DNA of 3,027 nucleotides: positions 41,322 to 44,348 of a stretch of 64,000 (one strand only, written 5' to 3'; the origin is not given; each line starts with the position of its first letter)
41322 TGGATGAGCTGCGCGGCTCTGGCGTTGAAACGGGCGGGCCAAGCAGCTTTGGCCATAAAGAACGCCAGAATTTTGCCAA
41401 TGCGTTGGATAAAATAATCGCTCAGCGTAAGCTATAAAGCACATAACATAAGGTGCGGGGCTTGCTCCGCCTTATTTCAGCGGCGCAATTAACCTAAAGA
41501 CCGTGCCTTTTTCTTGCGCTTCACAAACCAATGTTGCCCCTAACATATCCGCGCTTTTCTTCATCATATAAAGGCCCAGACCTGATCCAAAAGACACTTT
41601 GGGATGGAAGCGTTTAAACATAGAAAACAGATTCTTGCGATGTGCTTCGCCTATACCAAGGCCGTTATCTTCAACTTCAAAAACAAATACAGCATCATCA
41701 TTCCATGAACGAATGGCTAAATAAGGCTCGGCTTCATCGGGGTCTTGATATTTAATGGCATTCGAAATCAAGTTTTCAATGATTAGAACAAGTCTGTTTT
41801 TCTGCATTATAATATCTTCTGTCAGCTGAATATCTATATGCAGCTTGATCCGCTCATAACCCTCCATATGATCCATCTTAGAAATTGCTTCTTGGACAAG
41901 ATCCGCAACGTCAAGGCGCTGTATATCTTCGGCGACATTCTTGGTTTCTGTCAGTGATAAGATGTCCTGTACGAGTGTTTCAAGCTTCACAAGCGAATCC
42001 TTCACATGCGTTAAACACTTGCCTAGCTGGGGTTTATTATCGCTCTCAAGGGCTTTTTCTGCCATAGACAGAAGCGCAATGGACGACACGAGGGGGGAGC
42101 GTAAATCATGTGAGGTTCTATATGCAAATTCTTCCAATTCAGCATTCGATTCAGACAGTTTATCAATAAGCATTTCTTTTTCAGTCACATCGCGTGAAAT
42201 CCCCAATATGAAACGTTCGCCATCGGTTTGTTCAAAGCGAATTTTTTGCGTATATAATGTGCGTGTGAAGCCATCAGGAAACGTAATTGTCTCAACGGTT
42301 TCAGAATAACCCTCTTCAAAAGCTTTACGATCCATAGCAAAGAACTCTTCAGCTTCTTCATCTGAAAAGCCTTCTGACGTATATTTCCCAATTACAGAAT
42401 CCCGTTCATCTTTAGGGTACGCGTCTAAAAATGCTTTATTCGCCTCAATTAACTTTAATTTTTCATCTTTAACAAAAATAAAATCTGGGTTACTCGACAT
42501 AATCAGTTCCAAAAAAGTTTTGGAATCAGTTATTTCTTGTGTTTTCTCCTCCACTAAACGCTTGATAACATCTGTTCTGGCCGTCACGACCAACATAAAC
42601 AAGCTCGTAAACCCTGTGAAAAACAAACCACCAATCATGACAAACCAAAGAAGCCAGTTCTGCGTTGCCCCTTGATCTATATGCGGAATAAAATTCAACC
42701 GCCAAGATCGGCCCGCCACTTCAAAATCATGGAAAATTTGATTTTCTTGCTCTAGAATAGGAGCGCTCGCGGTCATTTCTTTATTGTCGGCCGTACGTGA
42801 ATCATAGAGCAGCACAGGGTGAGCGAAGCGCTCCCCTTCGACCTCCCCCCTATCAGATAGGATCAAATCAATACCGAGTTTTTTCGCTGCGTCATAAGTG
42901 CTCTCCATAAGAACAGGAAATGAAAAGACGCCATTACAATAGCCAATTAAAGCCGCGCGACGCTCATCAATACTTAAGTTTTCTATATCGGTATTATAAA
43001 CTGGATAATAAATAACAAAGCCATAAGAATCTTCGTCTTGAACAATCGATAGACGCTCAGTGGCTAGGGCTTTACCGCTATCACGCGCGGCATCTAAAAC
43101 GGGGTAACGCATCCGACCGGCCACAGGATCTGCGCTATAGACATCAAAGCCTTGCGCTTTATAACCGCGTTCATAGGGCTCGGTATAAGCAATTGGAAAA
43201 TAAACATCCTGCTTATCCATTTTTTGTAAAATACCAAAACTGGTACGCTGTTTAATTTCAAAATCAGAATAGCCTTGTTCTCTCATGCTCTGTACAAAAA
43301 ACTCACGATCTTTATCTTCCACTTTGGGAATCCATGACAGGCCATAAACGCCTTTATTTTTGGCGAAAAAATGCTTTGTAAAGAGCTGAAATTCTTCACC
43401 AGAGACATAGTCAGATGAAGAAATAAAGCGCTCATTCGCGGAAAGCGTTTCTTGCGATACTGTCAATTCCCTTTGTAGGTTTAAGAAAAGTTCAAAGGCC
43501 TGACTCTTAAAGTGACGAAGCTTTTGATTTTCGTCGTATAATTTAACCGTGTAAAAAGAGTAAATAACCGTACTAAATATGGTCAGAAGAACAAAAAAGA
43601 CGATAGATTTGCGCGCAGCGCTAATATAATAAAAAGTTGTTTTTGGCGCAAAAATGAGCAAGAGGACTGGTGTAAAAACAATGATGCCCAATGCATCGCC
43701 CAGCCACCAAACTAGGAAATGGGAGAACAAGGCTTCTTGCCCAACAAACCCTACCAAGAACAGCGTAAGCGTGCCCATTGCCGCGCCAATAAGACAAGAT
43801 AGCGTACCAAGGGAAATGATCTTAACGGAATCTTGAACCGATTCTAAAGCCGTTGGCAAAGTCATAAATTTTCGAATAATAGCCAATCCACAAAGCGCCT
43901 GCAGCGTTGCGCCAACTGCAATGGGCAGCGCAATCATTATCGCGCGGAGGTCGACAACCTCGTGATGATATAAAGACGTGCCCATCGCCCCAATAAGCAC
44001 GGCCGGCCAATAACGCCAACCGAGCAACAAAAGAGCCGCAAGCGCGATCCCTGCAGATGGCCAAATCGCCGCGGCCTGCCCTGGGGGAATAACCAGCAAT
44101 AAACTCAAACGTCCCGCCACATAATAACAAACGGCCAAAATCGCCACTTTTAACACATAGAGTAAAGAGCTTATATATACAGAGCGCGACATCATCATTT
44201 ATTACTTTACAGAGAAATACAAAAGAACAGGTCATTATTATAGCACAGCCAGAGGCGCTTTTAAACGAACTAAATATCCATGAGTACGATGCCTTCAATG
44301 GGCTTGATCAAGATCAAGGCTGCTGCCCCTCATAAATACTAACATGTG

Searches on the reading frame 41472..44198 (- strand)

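Call 101: search_protein_families(library=ncbifam, proteins=[window:41472-44198:-], max_evalue=1e-20)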
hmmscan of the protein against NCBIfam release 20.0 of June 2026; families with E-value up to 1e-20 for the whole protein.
window:41472-44198:- (908 aa): 8 families
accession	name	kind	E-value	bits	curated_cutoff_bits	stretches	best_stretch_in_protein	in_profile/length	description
NF052574.1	HisKinEspCMyxo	equivalog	4.4e-45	154.1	1200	1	20-194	3-172/785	serine histidine kinase EspC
NF008302.0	PRK11091.1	equivalog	8.6e-37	126.7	838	1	550-904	144-502/779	aerobic respiration two-component sensor histidine kinase ArcB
NF047465.1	hybrid_HK_LvrA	exception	1.2e-26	93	1200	1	676-903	588-814/819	hybrid histidine kinase/response regulator LvrA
TIGR02966.1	phoR_proteo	equivalog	1.5e-26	93.2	334.2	1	642-903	79-331/333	phosphate regulon sensor histidine kinase PhoR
NF046044.1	PnpS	equivalog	4.3e-26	91.8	400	1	542-904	36-388/390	two-component system histidine kinase PnpS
NF047874.1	MASE3_PAS_HK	subfamily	1.2e-23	83.8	560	1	549-902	253-620/655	MASE3 domain-containing sensor histidine kinase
NF008468.0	PRK11360.1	equivalog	2.2e-22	79.2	646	1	548-907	255-608/616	two-component system sensor histidine kinase AtoS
NF041735.1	hist_kin_RppB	equivalog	2.4e-22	79.3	400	1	684-903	212-435/438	two-component system sensor histidine kinase RppB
